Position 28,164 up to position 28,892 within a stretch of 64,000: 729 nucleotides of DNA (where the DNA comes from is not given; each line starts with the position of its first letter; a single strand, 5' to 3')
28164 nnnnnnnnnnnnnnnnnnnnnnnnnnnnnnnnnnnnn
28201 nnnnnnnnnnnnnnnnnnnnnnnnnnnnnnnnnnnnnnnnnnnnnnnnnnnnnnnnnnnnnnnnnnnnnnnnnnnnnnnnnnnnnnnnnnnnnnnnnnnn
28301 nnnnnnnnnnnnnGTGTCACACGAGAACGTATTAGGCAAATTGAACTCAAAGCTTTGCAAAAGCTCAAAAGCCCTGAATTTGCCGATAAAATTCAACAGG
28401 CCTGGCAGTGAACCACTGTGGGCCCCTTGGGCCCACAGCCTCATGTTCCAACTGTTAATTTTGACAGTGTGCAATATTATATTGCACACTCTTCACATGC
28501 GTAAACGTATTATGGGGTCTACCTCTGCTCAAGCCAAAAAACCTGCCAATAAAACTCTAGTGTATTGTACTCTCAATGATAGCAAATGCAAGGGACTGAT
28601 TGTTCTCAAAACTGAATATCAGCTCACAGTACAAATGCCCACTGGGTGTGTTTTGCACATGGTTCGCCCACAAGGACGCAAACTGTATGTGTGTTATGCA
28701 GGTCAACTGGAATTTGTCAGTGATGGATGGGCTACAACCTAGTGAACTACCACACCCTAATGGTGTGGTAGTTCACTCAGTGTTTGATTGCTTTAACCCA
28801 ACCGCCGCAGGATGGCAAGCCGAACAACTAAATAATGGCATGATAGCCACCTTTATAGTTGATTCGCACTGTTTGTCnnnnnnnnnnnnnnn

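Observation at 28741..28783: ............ palindrome family scattered at gene boundaries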

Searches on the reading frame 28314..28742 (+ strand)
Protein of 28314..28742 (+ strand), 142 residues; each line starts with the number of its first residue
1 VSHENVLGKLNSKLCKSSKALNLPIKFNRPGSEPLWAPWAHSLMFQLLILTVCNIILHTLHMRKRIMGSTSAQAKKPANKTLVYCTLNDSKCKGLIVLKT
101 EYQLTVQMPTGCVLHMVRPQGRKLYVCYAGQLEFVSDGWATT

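Call 10: search_protein_families(library=pfam, proteins=[window:28314-28742:+], max_evalue=0.001)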
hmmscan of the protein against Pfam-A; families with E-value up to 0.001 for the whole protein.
window:28314-28742:+ (142 aa): 0 families

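Call 34: search_protein_families(library=ncbifam, proteins=[window:28314-28742:+], max_evalue=0.01)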
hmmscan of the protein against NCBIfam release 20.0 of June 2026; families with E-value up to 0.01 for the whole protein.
window:28314-28742:+ (142 aa): 0 families
